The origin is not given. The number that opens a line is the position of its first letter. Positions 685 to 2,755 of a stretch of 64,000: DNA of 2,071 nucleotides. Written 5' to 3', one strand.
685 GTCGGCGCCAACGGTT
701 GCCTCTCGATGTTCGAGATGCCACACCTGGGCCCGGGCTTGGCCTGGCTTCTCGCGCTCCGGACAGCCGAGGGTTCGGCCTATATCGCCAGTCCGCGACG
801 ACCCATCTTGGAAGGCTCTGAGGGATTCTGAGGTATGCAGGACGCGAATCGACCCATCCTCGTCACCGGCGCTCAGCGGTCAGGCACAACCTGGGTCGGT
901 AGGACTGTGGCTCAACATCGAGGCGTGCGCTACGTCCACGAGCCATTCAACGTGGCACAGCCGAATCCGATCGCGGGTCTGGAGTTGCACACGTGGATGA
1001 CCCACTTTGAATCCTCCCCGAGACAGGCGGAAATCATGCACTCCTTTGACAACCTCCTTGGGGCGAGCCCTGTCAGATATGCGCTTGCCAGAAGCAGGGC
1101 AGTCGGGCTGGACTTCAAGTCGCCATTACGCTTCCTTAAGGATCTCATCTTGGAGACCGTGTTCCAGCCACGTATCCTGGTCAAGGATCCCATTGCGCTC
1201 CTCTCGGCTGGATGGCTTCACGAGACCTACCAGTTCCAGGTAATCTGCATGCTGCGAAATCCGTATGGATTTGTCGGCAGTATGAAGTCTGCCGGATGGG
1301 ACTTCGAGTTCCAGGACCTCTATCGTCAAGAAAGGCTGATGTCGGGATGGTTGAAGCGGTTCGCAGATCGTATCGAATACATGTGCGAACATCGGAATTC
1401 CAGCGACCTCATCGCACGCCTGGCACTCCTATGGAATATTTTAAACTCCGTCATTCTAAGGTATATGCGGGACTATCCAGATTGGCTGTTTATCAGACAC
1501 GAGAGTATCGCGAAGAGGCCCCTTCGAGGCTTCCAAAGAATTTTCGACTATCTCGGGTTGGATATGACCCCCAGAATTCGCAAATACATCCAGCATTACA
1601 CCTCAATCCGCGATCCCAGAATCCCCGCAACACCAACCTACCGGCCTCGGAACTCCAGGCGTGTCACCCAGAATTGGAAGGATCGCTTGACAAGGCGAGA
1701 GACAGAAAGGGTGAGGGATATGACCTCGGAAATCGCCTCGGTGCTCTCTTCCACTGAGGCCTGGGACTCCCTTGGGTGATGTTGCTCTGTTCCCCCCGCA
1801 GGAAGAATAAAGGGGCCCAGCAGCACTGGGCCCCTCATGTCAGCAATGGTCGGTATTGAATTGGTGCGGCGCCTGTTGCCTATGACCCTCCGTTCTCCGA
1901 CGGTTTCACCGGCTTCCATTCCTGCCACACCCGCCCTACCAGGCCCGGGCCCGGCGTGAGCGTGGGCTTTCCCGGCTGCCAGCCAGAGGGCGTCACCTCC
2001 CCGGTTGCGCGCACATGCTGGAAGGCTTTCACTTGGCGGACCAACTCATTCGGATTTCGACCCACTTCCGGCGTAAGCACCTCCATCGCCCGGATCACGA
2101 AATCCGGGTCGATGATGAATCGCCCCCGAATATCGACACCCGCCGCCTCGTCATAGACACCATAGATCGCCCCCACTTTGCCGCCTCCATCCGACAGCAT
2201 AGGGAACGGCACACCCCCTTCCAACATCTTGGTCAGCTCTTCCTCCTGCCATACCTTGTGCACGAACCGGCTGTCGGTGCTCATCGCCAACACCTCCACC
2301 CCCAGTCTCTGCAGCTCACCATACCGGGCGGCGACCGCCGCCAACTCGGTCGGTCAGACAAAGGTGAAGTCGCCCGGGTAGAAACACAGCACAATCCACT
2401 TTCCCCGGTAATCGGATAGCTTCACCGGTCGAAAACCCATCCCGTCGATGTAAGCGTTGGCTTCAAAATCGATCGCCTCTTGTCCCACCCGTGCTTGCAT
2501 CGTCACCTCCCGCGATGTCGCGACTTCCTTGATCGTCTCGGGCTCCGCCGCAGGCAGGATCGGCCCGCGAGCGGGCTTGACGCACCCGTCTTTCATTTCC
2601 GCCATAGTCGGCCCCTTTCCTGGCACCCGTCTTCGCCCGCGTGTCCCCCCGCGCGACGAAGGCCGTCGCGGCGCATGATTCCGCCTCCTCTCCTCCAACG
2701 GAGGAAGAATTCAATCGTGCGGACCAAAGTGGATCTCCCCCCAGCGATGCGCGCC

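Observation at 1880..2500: Peroxiredoxin with in-frame TGA at the peroxidatic cysteine: probable selenocysteine enzyme split into two ORFs by standard calling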

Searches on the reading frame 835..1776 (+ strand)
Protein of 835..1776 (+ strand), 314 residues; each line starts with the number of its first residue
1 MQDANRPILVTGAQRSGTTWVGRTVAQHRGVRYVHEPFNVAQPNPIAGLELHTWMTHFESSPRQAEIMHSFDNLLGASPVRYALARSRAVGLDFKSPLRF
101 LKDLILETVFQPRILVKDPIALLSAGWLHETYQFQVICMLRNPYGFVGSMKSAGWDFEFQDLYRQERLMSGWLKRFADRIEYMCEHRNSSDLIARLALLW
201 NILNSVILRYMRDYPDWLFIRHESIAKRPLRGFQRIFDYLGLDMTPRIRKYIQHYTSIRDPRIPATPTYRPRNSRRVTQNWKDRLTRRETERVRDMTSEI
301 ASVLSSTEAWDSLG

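Call 15: find_encoding_contigs(protein=window:835-1776:+, flank=10000, max_places=6)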
Protein window:835-1776:+ (314 aa): 2 contigs read that carry it; 1 place shown.
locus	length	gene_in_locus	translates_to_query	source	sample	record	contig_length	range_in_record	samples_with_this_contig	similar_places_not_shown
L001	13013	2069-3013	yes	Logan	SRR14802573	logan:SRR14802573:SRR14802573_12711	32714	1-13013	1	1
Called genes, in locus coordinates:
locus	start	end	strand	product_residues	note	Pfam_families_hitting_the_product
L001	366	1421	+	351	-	PF13495:Phage_int_SAM_4, PF00589:Phage_integrase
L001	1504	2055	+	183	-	-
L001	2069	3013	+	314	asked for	PF00685:Sulfotransfer_1, PF13469:Sulfotransfer_3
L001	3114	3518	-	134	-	PF00578:AhpC-TSA, PF10417:1-cysPrx_C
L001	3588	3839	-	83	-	PF00578:AhpC-TSA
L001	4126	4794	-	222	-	PF00215:OMPdecase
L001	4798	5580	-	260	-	PF01145:Band_7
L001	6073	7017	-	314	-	PF03706:LPG_synthase_TM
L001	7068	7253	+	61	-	-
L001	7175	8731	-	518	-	PF02366:PMT (weak), PF13231:PMT_2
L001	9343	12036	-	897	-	PF01326:PPDK_N, PF00391:PEP-utilizers, PF02896:PEP-utilizers_C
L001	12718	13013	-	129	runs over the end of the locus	PF00355:Rieske, PF13806:Rieske_2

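Call 21: list_cluster_members(proteins=[window:835-1776:+, window:15512-16921:-, window:2895-3560:-, window:1883-2344:-])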
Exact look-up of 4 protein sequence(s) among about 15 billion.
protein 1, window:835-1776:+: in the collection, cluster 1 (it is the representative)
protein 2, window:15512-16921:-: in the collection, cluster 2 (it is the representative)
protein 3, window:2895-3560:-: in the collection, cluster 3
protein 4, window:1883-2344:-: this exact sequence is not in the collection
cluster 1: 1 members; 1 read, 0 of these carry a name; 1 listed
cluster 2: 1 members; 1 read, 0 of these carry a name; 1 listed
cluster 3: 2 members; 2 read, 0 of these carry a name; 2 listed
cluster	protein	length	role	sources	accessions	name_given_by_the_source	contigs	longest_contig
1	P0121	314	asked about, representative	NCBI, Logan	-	-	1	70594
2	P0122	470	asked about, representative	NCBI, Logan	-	-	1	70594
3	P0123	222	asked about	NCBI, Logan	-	-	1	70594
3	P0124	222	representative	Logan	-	-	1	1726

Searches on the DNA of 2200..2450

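Call 49: search_rna_families(source=window, start=2200, end=2450, threshold=evalue, max_evalue=10)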
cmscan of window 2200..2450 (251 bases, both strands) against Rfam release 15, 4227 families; matches with E-value up to 10: 0.
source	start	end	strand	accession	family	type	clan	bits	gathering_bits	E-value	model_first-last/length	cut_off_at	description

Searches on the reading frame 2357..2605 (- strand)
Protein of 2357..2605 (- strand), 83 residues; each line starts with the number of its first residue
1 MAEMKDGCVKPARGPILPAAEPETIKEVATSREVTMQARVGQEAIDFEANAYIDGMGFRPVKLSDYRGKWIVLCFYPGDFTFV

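Call 78: list_cluster_members(proteins=[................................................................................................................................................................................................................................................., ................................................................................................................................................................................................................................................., window:2357-2605:-, window:1883-2284:-])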
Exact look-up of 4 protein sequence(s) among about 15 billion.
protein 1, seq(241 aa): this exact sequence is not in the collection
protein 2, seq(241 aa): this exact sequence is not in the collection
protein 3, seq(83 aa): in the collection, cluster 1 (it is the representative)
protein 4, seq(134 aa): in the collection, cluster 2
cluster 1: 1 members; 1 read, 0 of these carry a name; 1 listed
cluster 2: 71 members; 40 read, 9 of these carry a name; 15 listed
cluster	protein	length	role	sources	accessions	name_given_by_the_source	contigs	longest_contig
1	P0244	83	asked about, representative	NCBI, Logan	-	-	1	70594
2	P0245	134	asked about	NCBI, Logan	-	-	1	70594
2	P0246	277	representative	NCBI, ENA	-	-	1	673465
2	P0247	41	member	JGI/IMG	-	alkyl hydroperoxide reductase subunit AhpC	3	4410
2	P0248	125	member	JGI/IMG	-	alkyl hydroperoxide reductase subunit AhpC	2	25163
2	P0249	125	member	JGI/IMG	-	alkyl hydroperoxide reductase subunit AhpC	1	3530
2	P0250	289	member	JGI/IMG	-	7,8-dihydropterin-6-yl-methyl-4-(beta-D-ribofuranosyl)aminobenzene 5'-phosphate synthase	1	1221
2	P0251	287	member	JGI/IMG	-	7,8-dihydropterin-6-yl-methyl-4-(beta-D-ribofuranosyl)aminobenzene 5'-phosphate synthase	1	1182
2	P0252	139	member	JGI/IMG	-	peroxiredoxin (alkyl hydroperoxide reductase subunit C)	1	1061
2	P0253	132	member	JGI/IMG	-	peroxiredoxin (alkyl hydroperoxide reductase subunit C)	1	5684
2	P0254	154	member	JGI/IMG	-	alkyl hydroperoxide reductase subunit AhpC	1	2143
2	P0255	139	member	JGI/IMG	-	alkyl hydroperoxide reductase subunit AhpC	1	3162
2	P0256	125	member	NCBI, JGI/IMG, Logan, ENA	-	-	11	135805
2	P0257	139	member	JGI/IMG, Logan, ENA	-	-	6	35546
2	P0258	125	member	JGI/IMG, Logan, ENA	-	-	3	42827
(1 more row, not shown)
